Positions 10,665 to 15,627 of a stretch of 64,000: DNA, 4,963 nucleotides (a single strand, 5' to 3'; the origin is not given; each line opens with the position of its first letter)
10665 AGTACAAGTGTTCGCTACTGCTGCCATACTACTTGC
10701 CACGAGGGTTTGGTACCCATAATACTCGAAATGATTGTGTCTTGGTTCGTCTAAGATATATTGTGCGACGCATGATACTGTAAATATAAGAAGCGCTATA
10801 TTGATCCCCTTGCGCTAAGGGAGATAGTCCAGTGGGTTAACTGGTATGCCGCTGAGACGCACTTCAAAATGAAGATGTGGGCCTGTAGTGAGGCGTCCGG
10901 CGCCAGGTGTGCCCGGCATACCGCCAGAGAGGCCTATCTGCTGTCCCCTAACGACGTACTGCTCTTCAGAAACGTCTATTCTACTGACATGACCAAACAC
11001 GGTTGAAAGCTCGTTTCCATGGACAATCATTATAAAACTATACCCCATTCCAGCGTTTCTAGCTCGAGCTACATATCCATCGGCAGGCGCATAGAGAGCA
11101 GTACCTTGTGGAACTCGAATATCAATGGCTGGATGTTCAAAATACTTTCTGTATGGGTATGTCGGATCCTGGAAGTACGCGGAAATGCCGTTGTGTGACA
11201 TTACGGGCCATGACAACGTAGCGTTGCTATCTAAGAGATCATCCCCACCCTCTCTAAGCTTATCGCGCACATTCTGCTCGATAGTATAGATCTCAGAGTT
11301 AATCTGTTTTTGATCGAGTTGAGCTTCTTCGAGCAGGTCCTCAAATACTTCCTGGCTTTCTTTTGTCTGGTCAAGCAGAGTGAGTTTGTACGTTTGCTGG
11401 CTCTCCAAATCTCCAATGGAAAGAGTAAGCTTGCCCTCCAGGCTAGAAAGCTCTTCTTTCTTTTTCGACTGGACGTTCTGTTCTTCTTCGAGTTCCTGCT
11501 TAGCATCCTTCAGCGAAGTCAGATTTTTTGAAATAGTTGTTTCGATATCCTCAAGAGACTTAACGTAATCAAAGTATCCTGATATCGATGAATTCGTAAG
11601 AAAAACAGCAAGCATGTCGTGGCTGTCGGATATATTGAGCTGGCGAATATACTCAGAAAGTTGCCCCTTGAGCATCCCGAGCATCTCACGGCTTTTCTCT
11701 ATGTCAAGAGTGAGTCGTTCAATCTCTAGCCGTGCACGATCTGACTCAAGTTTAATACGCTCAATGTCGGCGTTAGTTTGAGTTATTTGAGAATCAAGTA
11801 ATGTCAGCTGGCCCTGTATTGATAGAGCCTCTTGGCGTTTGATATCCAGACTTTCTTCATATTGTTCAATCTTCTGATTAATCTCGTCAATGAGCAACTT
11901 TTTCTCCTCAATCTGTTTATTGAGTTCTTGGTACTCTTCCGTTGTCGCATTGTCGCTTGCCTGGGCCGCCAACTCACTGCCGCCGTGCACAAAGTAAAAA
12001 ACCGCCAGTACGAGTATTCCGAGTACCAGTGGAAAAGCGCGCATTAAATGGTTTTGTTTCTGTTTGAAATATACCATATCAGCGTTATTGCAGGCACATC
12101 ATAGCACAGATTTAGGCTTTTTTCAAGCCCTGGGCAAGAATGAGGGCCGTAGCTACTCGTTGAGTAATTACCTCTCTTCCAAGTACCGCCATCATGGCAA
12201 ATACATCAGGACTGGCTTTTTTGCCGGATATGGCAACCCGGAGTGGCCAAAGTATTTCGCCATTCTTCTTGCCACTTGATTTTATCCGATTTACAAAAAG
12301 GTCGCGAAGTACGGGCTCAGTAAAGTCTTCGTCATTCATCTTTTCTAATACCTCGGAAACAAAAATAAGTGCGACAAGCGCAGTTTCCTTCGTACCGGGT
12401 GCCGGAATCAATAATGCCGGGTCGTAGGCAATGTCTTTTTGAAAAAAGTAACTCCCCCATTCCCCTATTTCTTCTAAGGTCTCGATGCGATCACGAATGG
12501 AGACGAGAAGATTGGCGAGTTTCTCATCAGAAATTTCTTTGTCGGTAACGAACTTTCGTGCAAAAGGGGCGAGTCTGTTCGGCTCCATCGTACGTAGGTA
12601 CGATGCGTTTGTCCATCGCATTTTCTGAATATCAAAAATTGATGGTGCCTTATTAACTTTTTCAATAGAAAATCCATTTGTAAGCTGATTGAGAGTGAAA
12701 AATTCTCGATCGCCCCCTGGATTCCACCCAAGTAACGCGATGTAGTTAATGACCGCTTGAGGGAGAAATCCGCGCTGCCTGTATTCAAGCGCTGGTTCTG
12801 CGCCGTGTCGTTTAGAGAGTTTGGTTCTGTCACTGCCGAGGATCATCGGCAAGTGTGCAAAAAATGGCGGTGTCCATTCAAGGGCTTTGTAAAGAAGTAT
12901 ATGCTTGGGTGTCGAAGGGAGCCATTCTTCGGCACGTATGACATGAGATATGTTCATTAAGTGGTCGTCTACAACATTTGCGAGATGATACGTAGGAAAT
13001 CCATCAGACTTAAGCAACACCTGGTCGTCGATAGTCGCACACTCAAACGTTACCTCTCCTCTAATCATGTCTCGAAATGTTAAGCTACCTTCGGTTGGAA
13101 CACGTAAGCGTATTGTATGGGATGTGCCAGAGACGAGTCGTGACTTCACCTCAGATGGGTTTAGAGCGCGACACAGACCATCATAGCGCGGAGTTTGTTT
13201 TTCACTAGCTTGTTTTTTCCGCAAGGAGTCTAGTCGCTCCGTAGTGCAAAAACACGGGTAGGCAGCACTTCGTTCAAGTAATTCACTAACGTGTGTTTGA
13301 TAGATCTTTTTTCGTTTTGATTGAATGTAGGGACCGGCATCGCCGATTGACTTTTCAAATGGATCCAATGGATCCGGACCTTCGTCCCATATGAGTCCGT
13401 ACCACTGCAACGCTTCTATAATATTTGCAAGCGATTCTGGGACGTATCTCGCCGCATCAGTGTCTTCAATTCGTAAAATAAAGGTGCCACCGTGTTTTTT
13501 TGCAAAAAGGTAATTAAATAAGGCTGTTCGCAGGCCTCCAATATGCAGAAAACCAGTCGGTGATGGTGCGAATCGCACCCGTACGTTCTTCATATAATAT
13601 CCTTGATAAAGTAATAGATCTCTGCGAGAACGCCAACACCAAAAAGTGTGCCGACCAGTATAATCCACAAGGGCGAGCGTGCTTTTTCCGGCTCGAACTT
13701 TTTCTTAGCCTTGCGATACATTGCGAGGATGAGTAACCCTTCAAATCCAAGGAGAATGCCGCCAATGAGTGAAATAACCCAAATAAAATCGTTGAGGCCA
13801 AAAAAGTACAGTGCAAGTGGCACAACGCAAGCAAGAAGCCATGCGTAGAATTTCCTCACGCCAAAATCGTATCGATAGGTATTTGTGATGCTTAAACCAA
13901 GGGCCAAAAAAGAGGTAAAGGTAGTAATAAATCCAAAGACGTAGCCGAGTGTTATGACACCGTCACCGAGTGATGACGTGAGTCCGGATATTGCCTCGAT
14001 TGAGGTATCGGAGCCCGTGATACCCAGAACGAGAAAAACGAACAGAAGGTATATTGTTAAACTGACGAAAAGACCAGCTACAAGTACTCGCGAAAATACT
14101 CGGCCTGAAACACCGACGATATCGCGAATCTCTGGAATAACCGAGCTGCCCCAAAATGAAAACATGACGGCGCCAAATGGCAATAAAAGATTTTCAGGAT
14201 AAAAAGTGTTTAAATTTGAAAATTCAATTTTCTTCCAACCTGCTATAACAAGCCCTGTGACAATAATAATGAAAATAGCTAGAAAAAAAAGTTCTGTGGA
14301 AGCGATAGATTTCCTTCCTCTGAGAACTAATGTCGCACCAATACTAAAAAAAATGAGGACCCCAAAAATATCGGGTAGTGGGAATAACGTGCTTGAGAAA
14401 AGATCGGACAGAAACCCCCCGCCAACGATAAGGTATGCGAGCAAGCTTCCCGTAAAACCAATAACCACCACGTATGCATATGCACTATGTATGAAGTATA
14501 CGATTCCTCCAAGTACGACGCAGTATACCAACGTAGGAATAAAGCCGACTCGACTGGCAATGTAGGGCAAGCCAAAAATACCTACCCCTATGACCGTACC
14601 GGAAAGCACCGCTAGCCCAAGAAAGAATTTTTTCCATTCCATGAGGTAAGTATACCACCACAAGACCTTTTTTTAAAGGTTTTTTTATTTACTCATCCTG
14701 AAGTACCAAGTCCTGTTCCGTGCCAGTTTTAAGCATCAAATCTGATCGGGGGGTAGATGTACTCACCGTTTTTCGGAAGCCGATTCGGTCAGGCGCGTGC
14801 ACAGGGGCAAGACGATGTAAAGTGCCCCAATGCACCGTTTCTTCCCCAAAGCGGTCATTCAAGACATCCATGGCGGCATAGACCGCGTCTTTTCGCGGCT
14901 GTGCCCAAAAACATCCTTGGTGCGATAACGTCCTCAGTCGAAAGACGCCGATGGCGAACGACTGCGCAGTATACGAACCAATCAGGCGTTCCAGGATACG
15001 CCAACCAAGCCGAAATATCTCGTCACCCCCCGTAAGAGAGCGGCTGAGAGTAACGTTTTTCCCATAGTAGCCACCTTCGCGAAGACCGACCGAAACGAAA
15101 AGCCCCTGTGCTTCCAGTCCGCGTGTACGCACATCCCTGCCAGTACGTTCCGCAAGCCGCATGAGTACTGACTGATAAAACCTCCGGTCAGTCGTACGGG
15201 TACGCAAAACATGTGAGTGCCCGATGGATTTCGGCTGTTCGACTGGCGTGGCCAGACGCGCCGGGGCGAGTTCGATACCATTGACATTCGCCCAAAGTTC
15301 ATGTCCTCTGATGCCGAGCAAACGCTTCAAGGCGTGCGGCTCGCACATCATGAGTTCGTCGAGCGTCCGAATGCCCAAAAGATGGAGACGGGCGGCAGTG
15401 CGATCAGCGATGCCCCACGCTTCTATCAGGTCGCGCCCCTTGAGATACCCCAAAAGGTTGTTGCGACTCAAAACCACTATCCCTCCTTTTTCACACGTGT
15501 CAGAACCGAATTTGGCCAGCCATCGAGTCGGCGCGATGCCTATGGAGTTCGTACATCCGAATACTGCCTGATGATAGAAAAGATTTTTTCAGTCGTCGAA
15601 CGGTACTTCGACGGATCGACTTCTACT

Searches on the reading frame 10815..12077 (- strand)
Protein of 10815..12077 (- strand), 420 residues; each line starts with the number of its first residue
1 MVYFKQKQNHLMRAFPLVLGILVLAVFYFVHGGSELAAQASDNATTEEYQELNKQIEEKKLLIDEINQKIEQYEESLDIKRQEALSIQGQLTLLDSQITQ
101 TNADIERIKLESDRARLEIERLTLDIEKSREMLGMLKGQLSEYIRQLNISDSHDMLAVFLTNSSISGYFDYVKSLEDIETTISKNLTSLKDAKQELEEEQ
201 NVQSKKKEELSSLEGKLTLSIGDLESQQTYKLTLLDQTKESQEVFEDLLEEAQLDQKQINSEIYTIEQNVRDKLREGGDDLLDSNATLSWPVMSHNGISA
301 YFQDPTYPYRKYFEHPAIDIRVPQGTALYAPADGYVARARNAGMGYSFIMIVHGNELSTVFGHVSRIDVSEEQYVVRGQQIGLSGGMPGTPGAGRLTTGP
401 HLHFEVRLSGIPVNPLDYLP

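Call 66: search_protein_families(library=pfam, proteins=[window:10815-12077:-], max_evalue=0.0001)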
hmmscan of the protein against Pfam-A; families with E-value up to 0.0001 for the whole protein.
window:10815-12077:- (420 aa): 1 family
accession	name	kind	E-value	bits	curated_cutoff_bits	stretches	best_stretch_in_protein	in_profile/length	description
PF01551.29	Peptidase_M23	-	1.9e-23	82.9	28.7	1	315-415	3-96/96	Peptidase family M23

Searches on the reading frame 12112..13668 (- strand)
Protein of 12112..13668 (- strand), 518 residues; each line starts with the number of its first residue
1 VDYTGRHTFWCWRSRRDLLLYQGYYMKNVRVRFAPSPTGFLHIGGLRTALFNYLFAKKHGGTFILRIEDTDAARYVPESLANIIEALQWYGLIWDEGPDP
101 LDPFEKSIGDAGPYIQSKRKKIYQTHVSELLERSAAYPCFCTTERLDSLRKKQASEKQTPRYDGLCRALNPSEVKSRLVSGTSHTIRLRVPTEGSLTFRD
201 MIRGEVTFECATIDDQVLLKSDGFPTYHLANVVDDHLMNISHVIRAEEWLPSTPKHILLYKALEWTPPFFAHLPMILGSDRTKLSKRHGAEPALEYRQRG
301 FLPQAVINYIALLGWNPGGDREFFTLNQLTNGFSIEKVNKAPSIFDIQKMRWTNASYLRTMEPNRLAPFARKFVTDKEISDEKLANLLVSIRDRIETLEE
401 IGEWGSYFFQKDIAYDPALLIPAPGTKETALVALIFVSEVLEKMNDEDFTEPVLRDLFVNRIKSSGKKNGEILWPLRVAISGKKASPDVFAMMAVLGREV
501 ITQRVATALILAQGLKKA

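Call 66: search_protein_families(library=pfam, proteins=[window:12112-13668:-], max_evalue=0.0001)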
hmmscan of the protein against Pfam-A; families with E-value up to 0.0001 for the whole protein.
window:12112-13668:- (518 aa): 2 families
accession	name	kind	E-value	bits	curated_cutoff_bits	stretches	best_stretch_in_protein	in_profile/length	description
PF00749.27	tRNA-synt_1c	-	4.2e-106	354.9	23.4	1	28-352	1-314/314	tRNA synthetases class I (E and Q), catalytic domain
PF19269.4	Anticodon_2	-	7.1e-28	98.2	23.6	1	369-508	5-140/141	Anticodon binding domain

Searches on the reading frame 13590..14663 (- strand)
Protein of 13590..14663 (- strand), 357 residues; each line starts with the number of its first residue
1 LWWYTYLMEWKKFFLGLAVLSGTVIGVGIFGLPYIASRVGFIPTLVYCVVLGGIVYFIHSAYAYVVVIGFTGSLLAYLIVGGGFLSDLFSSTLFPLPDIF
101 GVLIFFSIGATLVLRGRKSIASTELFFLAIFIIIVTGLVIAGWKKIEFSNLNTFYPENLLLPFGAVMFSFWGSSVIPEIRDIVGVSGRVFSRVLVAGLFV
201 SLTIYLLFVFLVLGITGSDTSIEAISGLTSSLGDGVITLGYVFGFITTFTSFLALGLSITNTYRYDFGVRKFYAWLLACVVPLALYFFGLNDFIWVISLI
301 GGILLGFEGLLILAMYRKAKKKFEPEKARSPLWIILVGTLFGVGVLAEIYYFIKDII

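Call 66: search_protein_families(library=pfam, proteins=[window:13590-14663:-], max_evalue=0.0001)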
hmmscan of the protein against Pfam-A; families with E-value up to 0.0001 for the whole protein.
window:13590-14663:- (357 aa): 1 family
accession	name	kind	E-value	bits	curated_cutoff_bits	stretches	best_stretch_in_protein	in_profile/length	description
PF03222.19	Trp_Tyr_perm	-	3e-14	53.4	22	2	72-325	92-367/393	Tryptophan/tyrosine permease family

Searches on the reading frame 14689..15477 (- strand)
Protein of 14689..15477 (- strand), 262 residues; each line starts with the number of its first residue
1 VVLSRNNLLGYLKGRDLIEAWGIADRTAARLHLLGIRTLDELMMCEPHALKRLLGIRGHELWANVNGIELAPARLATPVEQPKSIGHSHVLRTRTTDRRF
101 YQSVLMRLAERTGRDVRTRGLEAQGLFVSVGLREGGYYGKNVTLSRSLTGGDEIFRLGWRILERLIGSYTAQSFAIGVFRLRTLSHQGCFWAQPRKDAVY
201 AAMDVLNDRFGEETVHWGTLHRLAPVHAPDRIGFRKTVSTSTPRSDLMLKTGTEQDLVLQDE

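Call 66: search_protein_families(library=pfam, proteins=[window:14689-15477:-], max_evalue=0.0001)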
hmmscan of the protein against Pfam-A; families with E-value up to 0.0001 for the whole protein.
window:14689-15477:- (262 aa): 1 family
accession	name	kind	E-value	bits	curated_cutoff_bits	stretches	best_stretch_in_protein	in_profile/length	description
PF11799.13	IMS_C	-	1.8e-09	38.4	20.7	1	82-179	1-97/109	impB/mucB/samB family C-terminal domain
